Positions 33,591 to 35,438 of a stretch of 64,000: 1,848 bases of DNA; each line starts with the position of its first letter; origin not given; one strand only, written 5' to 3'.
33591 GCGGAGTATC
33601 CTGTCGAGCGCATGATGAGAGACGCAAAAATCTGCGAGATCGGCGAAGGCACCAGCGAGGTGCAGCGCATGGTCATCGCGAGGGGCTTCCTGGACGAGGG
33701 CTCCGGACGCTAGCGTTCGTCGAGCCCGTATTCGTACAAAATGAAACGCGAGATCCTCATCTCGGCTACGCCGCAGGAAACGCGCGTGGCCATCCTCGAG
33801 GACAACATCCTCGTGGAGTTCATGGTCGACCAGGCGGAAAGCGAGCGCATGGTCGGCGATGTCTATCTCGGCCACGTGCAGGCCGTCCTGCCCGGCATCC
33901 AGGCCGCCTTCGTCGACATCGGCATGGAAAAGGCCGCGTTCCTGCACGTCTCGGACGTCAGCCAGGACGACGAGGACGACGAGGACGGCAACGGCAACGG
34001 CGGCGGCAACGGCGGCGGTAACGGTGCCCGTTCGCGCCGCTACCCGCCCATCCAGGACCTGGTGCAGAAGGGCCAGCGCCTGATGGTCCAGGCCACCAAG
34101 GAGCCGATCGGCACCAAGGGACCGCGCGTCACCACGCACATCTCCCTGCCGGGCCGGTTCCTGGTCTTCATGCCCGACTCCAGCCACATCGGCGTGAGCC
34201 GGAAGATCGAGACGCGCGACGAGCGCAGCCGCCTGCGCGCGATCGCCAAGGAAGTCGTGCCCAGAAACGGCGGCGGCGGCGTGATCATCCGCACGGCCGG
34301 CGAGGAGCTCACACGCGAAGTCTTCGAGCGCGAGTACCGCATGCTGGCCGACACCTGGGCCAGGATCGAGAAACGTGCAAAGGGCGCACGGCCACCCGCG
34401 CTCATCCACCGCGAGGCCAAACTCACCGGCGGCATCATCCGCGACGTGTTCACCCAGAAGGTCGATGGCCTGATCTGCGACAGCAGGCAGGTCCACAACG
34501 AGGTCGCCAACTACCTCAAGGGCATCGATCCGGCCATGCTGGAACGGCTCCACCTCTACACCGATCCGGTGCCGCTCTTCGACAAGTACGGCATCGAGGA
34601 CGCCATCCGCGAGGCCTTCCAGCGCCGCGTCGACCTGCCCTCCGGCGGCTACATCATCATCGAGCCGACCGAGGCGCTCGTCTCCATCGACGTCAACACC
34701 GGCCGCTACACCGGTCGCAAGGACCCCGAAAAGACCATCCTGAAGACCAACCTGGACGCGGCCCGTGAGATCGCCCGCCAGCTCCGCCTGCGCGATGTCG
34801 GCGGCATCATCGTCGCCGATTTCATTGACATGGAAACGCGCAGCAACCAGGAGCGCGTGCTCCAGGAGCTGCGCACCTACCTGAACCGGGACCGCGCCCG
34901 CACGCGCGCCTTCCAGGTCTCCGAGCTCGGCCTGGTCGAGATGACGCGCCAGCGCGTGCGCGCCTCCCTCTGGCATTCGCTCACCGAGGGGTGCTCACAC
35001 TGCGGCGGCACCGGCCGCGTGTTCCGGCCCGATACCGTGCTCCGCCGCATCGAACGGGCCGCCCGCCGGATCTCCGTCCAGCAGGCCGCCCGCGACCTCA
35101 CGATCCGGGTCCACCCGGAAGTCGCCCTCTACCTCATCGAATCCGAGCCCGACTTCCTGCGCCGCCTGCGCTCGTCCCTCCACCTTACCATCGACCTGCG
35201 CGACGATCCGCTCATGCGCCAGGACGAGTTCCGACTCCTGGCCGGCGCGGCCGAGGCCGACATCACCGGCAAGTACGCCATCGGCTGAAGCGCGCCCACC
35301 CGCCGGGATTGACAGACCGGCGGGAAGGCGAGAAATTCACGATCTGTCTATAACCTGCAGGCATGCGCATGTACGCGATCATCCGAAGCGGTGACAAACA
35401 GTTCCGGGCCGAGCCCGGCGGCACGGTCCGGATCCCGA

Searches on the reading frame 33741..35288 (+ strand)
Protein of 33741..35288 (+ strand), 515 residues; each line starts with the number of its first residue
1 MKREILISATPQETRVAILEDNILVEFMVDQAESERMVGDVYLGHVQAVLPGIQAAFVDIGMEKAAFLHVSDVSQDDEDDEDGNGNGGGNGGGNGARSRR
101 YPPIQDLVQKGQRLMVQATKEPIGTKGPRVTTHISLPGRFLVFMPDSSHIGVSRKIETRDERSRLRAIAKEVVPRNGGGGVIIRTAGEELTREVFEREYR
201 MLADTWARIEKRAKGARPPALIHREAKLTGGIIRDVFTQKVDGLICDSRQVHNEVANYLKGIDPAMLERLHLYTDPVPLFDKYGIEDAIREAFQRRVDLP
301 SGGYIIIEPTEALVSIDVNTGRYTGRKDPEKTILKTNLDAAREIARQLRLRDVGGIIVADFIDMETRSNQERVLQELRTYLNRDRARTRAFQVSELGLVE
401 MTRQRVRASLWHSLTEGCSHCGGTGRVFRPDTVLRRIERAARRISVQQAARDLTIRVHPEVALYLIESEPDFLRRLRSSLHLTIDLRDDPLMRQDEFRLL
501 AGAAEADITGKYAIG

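Call 61: find_homologous_proteins(query=window:33741-35288:+, max_evalue=1e-100)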
Query window:33741-35288:+ (515 aa): 7703 proteins with E <= 1e-100 among 8000 candidates; the best 120 are listed.
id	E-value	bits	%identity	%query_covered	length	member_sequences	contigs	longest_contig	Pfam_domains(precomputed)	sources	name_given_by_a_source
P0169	0.0e+0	1033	90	100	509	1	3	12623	PF10150.15,PF20833.3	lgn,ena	-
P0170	0.0e+0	1019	90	100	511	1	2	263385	PF10150.15,PF20833.3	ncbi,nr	ncbi:MAG: Rne/Rng family ribonuclease [Gemmatimonadetes bacterium]|nr:Rne/Rng family ribonuclease [G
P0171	2.9e-279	945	82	100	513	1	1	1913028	PF10150.15,PF20833.3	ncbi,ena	-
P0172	2.0e-277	939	83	100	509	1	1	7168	PF10150.15,PF20833.3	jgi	jgi:ribonuclease G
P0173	2.2e-276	935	81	100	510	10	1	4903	PF10150.15,PF20833.3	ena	-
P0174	7.0e-274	927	81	100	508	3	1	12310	PF10150.15,PF20833.3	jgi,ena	-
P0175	1.6e-273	926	82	100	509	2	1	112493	PF10150.15,PF20833.3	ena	-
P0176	5.8e-272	921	79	100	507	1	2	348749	PF10150.15,PF20833.3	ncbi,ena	-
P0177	2.3e-271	919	80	100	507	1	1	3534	PF10150.15,PF20833.3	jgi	jgi:ribonuclease G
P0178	1.5e-270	916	79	100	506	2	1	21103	PF10150.15,PF20833.3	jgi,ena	-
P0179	1.7e-270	916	79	100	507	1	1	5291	PF10150.15,PF20833.3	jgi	-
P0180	3.9e-270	915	78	100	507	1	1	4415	PF10150.15,PF20833.3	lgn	-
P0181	1.6e-269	913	80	100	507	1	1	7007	PF10150.15,PF20833.3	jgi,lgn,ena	-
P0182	1.7e-266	903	79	100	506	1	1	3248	PF10150.15,PF20833.3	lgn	-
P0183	4.3e-263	891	79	100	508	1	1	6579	PF10150.15,PF20833.3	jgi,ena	-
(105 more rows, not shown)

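Call 62: find_encoding_contigs(protein=P0170, flank=10000, max_places=2)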
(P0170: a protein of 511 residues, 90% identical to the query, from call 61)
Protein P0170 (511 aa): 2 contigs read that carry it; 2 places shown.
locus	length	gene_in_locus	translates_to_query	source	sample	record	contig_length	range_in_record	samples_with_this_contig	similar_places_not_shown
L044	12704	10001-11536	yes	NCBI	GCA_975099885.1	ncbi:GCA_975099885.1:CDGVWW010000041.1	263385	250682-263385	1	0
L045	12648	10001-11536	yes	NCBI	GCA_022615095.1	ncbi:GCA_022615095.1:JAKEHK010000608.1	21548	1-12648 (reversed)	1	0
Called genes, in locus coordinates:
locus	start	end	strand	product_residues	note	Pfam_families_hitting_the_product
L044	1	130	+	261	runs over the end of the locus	PF00378:ECH_1, PF16113:ECH_2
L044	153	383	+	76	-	-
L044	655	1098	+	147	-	PF12704:MacB_PCD (weak)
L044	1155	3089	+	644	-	PF02687:FtsX, PF12704:MacB_PCD, PF02687:FtsX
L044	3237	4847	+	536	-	PF00270:DEAD, PF00271:Helicase_C, PF16124:RecQ_Zn_bind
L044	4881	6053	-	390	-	PF01409:tRNA-synt_2d, PF03147:FDX-ACB (weak)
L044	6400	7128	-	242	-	PF00034:Cytochrom_C, PF13442:Cytochrome_CBB3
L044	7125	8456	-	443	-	PF00174:Oxidored_molyb, PF03404:Mo-co_dimer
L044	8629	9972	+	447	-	PF02771:Acyl-CoA_dh_N, PF02770:Acyl-CoA_dh_M, PF00441:Acyl-CoA_dh_1, PF08028:Acyl-CoA_dh_2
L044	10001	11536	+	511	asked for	PF10150:RNase_E_G, PF20833:RNase_E_G_Thio (weak)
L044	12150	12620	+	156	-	-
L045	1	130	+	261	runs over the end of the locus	PF00378:ECH_1, PF16113:ECH_2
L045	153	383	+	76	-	-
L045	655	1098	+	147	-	PF12704:MacB_PCD (weak)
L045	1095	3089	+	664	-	PF12704:MacB_PCD (weak), PF02687:FtsX, PF12704:MacB_PCD, PF02687:FtsX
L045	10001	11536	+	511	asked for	PF10150:RNase_E_G, PF20833:RNase_E_G_Thio (weak)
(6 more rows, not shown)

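Call 63: find_encoding_contigs(protein=P0171, flank=10000, max_places=2)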
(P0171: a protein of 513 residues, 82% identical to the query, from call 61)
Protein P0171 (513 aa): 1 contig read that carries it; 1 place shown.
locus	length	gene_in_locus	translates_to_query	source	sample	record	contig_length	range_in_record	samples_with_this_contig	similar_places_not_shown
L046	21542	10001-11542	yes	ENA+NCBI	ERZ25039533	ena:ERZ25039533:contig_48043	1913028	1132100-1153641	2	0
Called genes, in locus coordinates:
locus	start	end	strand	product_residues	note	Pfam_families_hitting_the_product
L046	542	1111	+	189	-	PF01039:Carboxyl_trans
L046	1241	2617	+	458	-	PF07287:AtuA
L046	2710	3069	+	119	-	PF23544:AtuA_ferredoxin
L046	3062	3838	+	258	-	PF00378:ECH_1, PF16113:ECH_2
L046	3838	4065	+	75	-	-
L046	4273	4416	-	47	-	-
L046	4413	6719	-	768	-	PF12704:MacB_PCD, PF02687:FtsX, PF12704:MacB_PCD, PF02687:FtsX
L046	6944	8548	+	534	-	PF00270:DEAD, PF00271:Helicase_C, PF16124:RecQ_Zn_bind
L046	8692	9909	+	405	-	PF02771:Acyl-CoA_dh_N, PF02770:Acyl-CoA_dh_M, PF00441:Acyl-CoA_dh_1, PF08028:Acyl-CoA_dh_2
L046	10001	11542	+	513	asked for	PF10150:RNase_E_G, PF20833:RNase_E_G_Thio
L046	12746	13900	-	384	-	PF01527:HTH_Tnp_1, PF13518:HTH_28 (weak), PF13276:HTH_21, PF00665:rve, PF13683:rve_3, PF13333:rve_2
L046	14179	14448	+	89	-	-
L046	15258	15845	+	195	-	PF03400:DDE_Tnp_IS1 (faint)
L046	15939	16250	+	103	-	PF00829:Ribosomal_L21p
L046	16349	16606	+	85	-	PF01016:Ribosomal_L27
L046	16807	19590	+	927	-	PF04185:Phosphoesterase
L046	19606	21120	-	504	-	PF00474:SSF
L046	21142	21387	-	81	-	PF11755:DUF3311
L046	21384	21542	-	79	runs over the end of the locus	-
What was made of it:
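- Related genome L046 has no islet (call 63).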
